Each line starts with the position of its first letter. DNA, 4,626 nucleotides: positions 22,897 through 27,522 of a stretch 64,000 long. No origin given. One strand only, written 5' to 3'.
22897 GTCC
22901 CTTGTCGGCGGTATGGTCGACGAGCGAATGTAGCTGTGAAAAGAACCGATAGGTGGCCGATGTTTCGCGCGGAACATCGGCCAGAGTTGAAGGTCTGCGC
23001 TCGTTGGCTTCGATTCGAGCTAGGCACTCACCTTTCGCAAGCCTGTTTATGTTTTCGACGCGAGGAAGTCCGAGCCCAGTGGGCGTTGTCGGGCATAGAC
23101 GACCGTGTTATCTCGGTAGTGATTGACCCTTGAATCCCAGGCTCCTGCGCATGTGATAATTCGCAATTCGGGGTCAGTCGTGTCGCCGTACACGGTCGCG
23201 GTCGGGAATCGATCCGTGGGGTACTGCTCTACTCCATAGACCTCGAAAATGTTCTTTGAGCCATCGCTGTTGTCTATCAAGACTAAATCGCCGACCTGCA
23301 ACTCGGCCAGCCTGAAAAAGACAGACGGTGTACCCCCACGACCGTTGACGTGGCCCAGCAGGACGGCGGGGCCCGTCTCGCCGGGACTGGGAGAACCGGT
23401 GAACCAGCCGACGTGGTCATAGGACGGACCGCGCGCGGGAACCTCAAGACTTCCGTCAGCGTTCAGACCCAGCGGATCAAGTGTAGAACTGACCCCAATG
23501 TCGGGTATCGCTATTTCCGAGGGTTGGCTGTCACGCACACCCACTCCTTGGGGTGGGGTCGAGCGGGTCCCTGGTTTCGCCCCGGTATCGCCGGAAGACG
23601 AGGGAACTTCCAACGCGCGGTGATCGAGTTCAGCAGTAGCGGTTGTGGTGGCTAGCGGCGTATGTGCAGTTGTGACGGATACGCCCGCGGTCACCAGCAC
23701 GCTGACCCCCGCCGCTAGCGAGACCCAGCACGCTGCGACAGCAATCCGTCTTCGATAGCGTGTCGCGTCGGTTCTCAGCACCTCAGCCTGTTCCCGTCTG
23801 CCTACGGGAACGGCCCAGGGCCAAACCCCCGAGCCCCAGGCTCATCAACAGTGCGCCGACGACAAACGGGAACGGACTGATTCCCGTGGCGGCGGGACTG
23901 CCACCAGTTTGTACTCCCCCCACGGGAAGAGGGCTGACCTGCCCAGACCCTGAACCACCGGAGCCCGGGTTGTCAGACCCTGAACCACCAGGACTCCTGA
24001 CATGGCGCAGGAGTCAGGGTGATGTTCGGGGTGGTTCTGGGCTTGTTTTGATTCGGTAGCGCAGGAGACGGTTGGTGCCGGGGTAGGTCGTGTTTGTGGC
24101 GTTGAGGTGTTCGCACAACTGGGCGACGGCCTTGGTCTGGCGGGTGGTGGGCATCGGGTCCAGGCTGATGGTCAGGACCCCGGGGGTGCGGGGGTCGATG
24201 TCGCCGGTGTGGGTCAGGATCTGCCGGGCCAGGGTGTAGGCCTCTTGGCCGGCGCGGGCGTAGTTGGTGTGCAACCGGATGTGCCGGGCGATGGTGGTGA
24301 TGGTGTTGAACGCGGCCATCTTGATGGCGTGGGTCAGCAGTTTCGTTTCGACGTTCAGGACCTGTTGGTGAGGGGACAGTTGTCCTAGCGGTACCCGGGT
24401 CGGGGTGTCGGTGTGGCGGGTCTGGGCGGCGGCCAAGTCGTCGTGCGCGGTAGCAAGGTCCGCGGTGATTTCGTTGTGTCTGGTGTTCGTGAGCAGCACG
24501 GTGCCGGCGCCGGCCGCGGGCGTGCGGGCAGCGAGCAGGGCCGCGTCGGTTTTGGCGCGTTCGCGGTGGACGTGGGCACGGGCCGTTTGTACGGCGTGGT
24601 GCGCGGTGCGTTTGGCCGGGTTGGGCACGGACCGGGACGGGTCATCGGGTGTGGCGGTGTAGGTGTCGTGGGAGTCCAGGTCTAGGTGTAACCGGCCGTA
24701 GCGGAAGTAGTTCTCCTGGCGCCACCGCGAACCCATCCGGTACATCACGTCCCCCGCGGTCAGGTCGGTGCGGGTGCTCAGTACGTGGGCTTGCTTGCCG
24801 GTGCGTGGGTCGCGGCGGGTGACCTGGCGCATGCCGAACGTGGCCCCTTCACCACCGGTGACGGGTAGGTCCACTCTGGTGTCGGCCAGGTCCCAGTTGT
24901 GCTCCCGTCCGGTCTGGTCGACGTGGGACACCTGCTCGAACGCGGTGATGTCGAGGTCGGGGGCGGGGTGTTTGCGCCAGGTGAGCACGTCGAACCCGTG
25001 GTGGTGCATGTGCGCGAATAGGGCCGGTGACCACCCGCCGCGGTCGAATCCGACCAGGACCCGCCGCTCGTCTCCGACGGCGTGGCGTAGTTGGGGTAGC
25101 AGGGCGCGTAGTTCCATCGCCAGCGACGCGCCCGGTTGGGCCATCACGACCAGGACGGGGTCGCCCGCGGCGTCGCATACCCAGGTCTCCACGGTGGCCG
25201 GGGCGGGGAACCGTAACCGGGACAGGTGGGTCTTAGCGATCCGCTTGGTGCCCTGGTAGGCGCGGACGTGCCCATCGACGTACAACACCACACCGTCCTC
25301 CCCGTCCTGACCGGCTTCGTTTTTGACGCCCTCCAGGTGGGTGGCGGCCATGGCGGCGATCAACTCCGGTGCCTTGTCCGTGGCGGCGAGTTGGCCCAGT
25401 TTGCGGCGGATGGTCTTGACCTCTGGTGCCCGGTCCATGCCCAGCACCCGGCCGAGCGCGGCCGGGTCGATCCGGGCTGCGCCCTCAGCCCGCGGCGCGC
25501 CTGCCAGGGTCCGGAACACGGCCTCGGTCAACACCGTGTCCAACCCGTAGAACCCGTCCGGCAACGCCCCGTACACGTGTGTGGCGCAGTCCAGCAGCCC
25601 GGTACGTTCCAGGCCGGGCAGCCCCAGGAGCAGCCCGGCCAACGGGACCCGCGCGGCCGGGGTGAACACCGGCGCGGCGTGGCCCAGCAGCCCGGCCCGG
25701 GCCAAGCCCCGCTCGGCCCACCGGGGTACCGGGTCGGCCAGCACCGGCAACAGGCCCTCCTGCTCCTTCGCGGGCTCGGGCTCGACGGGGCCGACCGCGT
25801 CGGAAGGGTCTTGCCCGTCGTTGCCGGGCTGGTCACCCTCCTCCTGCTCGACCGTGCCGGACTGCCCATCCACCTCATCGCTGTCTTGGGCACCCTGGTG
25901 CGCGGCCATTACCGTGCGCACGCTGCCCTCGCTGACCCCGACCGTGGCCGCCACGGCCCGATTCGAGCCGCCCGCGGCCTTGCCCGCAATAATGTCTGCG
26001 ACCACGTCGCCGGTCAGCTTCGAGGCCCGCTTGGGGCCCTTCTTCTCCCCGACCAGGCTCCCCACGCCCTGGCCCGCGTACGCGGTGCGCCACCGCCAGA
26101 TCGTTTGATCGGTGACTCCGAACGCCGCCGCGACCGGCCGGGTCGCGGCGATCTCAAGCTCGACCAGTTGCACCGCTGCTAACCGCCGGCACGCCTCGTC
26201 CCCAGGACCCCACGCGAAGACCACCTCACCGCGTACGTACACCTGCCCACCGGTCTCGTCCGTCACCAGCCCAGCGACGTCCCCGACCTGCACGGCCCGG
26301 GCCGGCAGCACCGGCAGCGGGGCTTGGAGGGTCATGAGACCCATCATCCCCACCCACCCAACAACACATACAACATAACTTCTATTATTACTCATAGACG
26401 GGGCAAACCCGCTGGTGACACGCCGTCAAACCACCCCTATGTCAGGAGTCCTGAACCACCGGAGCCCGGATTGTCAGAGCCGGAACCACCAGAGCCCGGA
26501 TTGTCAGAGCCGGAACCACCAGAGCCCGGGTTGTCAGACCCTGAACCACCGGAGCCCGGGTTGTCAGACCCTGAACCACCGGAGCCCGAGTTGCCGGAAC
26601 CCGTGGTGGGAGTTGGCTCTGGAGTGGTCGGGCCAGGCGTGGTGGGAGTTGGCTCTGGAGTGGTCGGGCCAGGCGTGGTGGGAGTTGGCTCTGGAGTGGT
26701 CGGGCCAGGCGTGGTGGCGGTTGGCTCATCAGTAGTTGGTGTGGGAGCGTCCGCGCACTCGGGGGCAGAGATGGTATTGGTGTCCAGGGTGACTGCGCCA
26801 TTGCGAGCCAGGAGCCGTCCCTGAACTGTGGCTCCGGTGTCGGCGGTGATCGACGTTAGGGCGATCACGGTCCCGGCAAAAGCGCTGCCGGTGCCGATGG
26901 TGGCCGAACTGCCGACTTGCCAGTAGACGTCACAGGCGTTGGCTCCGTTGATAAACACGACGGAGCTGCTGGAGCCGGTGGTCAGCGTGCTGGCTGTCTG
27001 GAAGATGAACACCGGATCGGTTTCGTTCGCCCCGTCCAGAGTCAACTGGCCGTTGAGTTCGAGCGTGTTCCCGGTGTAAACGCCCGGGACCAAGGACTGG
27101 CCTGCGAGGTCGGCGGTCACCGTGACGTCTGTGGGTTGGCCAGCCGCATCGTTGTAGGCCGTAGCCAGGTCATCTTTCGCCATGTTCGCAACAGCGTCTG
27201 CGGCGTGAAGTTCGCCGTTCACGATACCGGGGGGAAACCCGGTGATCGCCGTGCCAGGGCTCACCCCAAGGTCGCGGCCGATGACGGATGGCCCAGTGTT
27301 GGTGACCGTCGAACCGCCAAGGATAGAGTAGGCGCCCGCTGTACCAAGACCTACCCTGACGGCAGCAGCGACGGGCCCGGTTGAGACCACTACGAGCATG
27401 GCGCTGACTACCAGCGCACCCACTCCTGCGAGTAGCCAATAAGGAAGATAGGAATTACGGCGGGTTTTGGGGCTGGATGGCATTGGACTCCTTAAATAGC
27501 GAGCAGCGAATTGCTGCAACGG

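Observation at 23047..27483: Ice-binding protein with a dedicated class F sortase; an IS has severed the anchor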

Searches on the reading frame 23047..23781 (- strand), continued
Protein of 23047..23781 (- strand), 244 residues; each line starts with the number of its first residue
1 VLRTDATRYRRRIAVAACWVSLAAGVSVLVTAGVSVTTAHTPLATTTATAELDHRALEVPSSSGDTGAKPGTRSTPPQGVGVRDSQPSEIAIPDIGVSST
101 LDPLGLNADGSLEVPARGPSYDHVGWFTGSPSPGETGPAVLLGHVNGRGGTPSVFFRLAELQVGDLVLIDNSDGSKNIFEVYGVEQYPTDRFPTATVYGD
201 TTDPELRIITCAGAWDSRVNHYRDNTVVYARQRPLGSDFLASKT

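Call 70: search_protein_families(library=ncbifam, proteins=[L042:4755-5435:+, L078:2020-2802:+, L001:4173-5432:+, L022:4794-5426:+], max_evalue=0.00001)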
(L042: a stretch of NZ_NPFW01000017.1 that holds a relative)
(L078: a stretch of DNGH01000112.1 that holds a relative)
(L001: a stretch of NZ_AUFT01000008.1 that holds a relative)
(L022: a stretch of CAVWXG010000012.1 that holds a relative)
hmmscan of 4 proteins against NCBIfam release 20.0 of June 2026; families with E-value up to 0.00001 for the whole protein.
L042:4755-5435:+ (227 aa): 2 families
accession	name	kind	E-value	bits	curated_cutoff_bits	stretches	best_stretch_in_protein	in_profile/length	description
NF033748.1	class_F_sortase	subfamily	1.4e-55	187.2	166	1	78-226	4-154/155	class F sortase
NF033747.1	class_E_sortase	subfamily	5.8e-06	26.3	160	1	75-179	61-158/211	class E sortase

L078:2020-2802:+ (261 aa): 1 family
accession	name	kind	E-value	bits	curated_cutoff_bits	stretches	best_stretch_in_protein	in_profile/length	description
NF033748.1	class_F_sortase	subfamily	6.2e-54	181.8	166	1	100-257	4-154/155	class F sortase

L001:4173-5432:+ (420 aa): 1 family
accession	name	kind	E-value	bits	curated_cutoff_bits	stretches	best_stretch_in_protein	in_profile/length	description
NF033748.1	class_F_sortase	subfamily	1.8e-51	173.8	166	1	269-419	6-154/155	class F sortase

L022:4794-5426:+ (211 aa): 2 families
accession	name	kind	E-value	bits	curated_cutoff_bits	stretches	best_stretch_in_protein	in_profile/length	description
NF033748.1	class_F_sortase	subfamily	8.6e-56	187.9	166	1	60-208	3-153/155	class F sortase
NF033747.1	class_E_sortase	subfamily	3.7e-07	30.2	160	1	57-168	60-164/211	class E sortase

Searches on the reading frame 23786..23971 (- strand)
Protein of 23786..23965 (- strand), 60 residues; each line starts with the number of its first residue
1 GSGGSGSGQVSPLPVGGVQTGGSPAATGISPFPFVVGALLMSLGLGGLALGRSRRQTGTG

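Call 25: search_protein_families(library=ncbifam, proteins=[window:23786-23965:-], max_evalue=10)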
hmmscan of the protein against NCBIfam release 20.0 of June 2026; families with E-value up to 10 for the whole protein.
seq(60 aa): 1 family
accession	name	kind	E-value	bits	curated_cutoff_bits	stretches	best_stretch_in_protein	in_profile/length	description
NF058571.1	GVDTG_CTERM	domain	0.0014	18.9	29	1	14-52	2-42/44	GVDTG sorting domain-containing protein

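Call 26: search_protein_families(library=pfam, proteins=[window:23786-23965:-], max_evalue=10)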
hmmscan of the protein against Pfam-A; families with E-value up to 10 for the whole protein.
seq(60 aa): 1 family
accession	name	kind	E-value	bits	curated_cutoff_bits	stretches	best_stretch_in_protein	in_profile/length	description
PF21088.3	MS_channel_1st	-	6.4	7.3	23.1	1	32-51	19-38/42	Mechanosensitive ion channel, transmembrane helices 2/3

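Call 63: search_protein_families(library=ncbifam, alignment_id=A2, max_evalue=0.01)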
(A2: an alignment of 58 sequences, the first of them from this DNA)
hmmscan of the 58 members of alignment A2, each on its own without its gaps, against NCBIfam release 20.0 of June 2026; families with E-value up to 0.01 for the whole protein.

A. member 1, seq(62 aa): 1 family
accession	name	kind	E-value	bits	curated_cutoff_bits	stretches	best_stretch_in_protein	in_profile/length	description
NF058571.1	GVDTG_CTERM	domain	0.0015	18.7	29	1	16-54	2-42/44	GVDTG sorting domain-containing protein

B. families by the number of members that match (of 58 scanned): 8 families
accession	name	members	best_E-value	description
NF058571.1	GVDTG_CTERM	47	2.2e-12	GVDTG sorting domain-containing protein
NF058582.1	Microco_LAVTG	5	6.4e-05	LAVTG motif-containing sortase-dependent surface protein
NF051874.1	PVV_CTERM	4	8.1e-05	PVV-CTERM domain-containing choice-of-anchor G protein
TIGR01167.1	LPXTG_anchor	2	0.0018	LPXTG cell wall anchor domain-containing protein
TIGR04143.1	VPxxxP_CTERM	1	0.0018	VPXXXP-CTERM sorting domain-containing protein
TIGR03773.1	anch_rpt_wall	1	0.0026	TIGR03773 family transporter-associated surface protein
TIGR03923.1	T7SS_EccE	1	0.0057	type VII secretion protein EccE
NF040681.2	GPS-CTERM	1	0.0075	GPS-CTERM domain-containing protein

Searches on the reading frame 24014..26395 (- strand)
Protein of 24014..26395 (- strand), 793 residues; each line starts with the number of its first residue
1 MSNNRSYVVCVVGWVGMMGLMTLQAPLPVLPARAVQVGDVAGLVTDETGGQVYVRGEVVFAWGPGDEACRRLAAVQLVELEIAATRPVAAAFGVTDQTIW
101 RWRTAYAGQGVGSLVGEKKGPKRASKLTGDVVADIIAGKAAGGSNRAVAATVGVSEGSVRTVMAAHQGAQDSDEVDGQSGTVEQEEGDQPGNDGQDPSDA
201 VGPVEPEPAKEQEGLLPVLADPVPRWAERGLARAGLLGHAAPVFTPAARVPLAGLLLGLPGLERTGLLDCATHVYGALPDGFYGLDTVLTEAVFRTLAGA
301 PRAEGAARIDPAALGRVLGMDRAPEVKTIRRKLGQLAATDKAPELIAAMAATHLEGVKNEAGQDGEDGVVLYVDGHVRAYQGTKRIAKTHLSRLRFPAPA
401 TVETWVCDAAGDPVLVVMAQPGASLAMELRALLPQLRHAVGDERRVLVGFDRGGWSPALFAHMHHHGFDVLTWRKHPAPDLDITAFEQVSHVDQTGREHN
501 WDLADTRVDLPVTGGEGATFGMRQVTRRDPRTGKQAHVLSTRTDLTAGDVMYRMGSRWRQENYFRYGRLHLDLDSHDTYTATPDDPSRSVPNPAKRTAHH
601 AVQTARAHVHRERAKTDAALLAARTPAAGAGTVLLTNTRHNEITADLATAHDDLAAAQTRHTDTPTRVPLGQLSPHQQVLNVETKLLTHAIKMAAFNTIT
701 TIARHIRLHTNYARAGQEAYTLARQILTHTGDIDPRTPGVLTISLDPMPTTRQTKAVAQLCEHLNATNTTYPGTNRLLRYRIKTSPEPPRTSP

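Call 5: search_protein_families(library=pfam, proteins=[window:24014-26395:-], max_evalue=0.01)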
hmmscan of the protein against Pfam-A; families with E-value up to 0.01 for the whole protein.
window:24014-26395:- (793 aa): 5 families
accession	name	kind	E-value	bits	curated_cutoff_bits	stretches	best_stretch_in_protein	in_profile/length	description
PF21804.3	Transposase_29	-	5.8e-49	167.2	27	1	226-781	7-559/562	Transposase protein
PF13384.12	HTH_23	-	2.2e-06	27.8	24.6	1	70-111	6-46/50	Homeodomain-like domain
PF13518.12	HTH_28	-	4.9e-05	23.8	25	1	70-122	1-52/52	Helix-turn-helix domain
PF13551.12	HTH_29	-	0.00014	22.3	28.1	0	71-131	1-62/64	Winged helix-turn helix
PF13542.12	HTH_Tnp_ISL3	-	0.00038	20.3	27.4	0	88-102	32-46/51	Helix-turn-helix domain of transposase family ISL3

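Call 6: search_protein_families(library=ncbifam, proteins=[window:24014-26395:-], max_evalue=0.01)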
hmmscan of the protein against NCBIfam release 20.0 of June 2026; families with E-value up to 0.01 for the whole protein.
window:24014-26395:- (793 aa): 3 families
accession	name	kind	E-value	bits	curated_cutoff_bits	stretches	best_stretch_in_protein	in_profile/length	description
NF033545.0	transpos_IS630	equivalog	3.7e-06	26.6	100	1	72-136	2-65/299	IS630 family transposase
NF033577.2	transpos_IS481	equivalog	0.00011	21.8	224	1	71-167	2-106/284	IS481 family transposase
NF033539.1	transpos_IS1380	equivalog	0.00019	20.2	180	1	251-531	11-296/419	IS1380 family transposase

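Call 38: search_dna_similar(query=window:24014-26395:-, collection=plasmids, mode=protein, max_rows=12)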
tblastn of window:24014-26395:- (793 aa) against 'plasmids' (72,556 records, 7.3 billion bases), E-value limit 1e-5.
No match.

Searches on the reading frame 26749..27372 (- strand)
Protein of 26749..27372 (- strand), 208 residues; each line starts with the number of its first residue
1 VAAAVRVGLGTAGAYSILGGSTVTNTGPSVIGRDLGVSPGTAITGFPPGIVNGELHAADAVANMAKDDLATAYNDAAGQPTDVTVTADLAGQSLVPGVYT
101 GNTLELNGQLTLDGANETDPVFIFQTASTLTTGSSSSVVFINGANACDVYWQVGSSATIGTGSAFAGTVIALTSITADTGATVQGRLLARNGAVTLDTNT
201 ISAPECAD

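Call 44: search_solved_structures(query=window:26749-27372:-, max_evalue=0.001, show_alignments=1)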
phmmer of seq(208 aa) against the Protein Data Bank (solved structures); distinct sequences matched with E-value up to 0.001: 25.
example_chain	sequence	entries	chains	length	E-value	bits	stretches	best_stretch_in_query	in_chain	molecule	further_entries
6eio_A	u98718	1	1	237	2.5e-54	187.4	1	7-204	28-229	Antifreeze protein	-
7bwx_A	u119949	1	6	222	5.4e-39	137.3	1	7-205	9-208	Ice-binding protein isoform1a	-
7bwy_A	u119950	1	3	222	2.7e-38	135.1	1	7-205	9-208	Ice-binding protein isoform1a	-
5uyt_A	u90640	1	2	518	7e-36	127.2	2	5-206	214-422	Ice-binding protein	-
6bg8_A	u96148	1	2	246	6.3e-24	88.2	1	46-202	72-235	Ig domain protein, group 2 domain protein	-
9lhs_A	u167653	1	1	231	1.7e-23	86.8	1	2-204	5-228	DUF3494 domain-containing protein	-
3wp9_A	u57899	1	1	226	2e-23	86.5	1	6-204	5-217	Ice-binding protein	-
9li0_A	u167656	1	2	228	3.2e-22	82.6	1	3-203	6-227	DUF3494 domain-containing protein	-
9lhn_A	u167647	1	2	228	1.1e-21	80.9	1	3-203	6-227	DUF3494 domain-containing protein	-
4nu3_A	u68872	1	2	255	4.1e-20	75.8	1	7-205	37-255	ice-binding protein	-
8x0z_A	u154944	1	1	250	2.8e-19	73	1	7-205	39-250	Ice-binding protein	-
7ehk_A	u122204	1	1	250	4.7e-19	72.3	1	7-205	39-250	Ice-binding protein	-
8x1p_A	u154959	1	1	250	4.7e-19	72.3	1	7-205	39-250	Ice-binding protein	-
4nu2_A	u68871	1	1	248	4.7e-19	72.3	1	7-205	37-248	Antifreeze protein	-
8x1l_A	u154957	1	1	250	1.1e-18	71.1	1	7-205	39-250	Ice-binding protein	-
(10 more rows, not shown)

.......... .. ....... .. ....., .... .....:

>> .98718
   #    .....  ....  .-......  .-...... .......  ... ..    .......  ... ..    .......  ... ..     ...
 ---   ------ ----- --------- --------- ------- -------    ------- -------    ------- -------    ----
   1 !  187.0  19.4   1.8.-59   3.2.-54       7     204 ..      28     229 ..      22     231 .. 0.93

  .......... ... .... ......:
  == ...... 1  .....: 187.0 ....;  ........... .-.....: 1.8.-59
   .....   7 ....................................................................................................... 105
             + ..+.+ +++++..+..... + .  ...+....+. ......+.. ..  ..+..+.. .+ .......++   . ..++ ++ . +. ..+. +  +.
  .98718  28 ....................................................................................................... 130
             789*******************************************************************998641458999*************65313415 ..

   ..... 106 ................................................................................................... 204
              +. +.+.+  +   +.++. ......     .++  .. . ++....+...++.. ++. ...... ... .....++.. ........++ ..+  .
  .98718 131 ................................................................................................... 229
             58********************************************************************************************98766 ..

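Call 73: find_related_loci(query=A4, collection=metagenome_contigs, flank=3000)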
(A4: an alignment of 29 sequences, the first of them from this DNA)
Query A4 (208 aa) in metagenome_contigs; peptide patterns used: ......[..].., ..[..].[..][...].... (x = any residue, [..] = any of these).
600 stretches matched a pattern (row limit reached: there are more); 592 encode a relative of the query (tblastn E <= 1e-3); the best 80 are kept; 80 distinct loci.
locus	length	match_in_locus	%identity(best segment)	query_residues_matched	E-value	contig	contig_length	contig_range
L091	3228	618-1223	67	7-207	2e-81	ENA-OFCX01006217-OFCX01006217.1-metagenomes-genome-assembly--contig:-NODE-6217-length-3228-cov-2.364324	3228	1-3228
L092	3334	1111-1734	65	1-207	5e-77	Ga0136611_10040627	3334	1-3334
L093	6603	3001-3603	64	7-206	2e-76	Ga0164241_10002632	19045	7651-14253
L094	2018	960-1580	67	2-207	1e-77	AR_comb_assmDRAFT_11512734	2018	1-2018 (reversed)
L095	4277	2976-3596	66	2-207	4e-74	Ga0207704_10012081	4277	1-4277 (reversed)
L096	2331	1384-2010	61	2-206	9e-75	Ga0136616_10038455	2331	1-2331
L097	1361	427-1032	62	7-207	9e-78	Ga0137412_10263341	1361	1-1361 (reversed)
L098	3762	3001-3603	60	7-207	1e-72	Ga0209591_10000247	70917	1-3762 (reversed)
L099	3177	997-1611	61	2-204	1e-72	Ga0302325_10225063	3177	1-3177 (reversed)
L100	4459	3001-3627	61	2-206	9e-72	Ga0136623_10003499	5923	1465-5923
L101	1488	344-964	61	1-206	1e-75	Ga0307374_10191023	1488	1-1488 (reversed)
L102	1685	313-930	63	2-206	6e-74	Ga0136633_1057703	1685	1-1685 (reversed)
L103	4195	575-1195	60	2-206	4e-71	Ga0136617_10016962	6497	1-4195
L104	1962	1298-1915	66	2-206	3e-73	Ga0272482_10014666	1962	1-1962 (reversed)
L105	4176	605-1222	59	3-206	2e-70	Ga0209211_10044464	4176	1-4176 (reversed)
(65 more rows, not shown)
